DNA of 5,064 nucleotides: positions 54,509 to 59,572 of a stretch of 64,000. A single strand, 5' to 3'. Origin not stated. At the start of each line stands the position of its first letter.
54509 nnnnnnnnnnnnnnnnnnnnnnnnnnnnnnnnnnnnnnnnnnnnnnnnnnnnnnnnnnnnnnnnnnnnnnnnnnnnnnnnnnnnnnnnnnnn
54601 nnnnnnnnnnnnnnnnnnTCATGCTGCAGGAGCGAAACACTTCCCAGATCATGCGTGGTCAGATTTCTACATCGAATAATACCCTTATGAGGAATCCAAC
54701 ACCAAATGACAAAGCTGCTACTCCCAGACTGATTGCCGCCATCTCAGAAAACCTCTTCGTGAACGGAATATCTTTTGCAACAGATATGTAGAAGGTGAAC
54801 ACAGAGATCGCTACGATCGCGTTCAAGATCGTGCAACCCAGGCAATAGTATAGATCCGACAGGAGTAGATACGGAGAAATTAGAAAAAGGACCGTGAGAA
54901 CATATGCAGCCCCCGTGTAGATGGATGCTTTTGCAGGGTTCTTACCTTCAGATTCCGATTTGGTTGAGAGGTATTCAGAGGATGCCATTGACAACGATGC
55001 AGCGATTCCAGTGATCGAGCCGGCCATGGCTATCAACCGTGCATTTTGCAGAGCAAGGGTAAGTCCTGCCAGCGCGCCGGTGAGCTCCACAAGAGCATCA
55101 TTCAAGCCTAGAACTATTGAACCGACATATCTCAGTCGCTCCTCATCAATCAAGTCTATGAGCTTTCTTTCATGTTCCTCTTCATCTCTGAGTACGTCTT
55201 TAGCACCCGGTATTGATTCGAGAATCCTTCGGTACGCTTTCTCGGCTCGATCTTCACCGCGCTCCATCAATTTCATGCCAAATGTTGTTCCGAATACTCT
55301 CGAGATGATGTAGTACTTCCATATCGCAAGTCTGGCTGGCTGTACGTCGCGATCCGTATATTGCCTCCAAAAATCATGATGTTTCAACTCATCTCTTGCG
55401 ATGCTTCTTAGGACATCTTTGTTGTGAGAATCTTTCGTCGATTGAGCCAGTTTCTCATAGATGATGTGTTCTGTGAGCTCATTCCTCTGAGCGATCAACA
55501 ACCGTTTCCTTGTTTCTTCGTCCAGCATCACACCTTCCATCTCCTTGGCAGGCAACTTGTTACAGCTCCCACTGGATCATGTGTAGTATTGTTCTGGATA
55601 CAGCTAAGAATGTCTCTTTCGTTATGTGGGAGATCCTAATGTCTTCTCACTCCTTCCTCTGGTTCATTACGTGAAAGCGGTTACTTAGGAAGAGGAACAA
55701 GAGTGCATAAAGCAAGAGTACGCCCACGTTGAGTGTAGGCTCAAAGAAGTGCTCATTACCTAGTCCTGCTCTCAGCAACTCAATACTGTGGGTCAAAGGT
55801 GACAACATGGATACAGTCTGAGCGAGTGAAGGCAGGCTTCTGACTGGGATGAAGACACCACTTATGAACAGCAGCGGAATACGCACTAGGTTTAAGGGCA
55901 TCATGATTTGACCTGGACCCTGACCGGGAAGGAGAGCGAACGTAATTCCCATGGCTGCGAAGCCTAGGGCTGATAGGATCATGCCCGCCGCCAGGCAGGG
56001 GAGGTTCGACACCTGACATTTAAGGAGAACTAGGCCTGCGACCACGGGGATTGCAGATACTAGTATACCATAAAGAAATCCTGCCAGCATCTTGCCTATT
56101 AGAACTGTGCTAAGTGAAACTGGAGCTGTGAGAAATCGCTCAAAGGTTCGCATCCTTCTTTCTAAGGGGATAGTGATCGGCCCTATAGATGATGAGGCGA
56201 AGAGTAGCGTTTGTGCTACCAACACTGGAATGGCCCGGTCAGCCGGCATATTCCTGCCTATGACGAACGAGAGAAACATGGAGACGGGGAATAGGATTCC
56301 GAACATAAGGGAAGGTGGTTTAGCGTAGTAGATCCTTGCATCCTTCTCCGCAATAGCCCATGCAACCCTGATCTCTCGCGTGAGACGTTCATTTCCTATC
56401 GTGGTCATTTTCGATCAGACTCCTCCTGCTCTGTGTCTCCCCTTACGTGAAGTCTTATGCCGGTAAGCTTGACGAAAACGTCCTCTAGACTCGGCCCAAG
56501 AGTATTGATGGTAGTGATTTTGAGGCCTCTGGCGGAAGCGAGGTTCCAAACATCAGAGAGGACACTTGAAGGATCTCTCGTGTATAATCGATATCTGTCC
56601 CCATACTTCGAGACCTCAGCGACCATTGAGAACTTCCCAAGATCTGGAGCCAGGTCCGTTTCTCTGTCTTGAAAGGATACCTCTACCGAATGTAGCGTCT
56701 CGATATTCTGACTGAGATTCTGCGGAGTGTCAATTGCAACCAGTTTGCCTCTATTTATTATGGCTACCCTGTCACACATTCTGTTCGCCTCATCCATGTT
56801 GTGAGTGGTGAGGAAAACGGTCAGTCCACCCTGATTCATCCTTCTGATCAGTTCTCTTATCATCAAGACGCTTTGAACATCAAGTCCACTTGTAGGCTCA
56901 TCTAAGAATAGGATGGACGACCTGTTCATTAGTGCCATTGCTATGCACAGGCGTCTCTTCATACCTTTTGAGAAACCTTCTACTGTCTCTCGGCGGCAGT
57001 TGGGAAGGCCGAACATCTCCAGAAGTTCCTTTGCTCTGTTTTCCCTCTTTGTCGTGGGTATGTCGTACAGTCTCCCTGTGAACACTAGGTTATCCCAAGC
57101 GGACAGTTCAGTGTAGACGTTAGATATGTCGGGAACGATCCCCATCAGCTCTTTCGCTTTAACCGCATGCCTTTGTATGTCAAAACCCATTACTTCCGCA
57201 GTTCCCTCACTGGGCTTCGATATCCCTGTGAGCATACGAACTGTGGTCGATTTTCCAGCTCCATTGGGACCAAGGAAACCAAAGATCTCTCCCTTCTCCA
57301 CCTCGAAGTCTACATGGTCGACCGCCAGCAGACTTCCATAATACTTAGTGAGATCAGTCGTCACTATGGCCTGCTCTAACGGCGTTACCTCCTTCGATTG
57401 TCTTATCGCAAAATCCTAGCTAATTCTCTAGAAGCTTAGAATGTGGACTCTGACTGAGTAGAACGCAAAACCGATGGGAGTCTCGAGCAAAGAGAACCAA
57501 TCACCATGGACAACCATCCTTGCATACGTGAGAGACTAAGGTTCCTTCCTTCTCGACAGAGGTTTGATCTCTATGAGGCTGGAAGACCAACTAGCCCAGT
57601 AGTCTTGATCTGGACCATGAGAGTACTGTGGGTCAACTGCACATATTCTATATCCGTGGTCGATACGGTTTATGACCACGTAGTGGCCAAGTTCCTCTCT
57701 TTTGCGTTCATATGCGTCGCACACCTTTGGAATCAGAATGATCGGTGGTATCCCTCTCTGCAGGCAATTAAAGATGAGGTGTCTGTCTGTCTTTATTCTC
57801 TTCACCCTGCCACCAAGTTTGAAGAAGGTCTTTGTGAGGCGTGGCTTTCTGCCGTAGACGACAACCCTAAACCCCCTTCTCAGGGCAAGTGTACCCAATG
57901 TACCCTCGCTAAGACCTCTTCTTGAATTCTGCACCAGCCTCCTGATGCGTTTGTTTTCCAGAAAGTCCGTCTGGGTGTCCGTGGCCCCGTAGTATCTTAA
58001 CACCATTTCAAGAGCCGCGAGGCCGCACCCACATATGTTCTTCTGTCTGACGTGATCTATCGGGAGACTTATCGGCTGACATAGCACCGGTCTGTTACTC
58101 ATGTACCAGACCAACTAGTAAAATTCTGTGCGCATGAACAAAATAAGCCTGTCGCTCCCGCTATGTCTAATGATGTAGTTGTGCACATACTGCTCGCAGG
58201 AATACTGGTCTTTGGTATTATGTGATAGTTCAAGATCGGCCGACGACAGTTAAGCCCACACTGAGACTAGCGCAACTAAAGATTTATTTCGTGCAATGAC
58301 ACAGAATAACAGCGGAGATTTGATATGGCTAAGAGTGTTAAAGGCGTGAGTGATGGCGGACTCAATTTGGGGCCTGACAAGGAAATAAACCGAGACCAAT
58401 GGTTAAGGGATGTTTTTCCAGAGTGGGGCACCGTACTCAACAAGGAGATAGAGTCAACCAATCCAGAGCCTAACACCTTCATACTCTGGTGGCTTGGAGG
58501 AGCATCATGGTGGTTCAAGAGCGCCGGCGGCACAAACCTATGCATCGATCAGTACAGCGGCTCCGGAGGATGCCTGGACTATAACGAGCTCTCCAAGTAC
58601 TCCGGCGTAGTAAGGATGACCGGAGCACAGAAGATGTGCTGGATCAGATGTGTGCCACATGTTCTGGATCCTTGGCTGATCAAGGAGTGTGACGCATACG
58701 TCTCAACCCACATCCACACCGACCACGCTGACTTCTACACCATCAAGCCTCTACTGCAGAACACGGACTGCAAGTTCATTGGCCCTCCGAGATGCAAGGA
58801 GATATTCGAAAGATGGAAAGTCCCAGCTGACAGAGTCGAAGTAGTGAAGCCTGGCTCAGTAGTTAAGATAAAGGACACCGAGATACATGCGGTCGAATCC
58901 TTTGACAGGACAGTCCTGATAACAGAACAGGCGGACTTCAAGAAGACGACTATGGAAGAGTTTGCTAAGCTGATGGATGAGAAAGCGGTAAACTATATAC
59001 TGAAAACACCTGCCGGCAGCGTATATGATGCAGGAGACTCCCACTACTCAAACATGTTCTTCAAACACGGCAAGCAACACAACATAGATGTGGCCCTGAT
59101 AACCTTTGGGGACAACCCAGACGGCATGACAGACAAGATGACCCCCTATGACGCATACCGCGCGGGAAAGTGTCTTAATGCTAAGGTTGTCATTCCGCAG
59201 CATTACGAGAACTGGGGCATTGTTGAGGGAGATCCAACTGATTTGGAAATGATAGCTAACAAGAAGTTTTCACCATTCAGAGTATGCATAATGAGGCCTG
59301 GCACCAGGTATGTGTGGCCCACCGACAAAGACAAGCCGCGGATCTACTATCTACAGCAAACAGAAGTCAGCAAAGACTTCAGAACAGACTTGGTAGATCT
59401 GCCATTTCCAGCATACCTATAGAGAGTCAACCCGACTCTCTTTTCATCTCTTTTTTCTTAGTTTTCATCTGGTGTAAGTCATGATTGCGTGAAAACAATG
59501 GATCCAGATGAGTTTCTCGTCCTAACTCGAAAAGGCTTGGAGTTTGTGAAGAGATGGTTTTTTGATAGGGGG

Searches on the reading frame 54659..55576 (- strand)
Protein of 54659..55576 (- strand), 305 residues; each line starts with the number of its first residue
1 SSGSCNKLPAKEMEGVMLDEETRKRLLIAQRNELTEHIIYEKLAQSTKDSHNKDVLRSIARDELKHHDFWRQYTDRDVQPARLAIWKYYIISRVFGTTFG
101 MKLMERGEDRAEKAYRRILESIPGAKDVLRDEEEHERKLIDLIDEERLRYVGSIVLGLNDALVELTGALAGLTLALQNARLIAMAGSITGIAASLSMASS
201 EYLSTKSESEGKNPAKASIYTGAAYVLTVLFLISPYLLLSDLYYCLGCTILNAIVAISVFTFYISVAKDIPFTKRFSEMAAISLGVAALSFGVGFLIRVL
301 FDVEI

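Call 7: search_protein_families(library=pfam, proteins=[window:54659-55576:-])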
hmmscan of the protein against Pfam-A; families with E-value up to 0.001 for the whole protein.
window:54659-55576:- (305 aa): 2 families
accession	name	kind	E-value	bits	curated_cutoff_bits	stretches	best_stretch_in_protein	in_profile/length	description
PF01988.24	VIT1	-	5.5e-12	46.4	28.1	1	153-210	3-61/214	VIT family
PF02915.23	Rubrerythrin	-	0.00016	22.5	22.8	0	26-146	3-126/137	Rubrerythrin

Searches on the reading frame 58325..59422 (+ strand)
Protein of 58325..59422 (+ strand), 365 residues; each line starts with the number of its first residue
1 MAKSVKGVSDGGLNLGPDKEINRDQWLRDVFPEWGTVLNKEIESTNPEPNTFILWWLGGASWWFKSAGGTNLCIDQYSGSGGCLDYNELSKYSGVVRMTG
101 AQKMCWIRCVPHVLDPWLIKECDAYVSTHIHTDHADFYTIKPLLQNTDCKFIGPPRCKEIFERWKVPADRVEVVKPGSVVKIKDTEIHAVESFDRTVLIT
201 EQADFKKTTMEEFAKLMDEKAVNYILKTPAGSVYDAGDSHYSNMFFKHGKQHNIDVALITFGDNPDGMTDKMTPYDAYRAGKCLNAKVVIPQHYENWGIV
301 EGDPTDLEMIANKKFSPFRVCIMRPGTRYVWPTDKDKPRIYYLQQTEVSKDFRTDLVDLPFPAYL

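Call 31: search_protein_families(library=pfam, proteins=[window:58325-59422:+])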
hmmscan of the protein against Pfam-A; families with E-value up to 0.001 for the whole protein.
window:58325-59422:+ (365 aa): 2 families
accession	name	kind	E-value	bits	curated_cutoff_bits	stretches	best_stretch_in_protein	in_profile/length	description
PF12706.13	Lactamase_B_2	-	3.6e-10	40.2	27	1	120-294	29-200/200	Beta-lactamase superfamily domain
PF13483.12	Lactamase_B_3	-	3.2e-08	34.1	24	1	55-293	3-160/160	Beta-lactamase superfamily domain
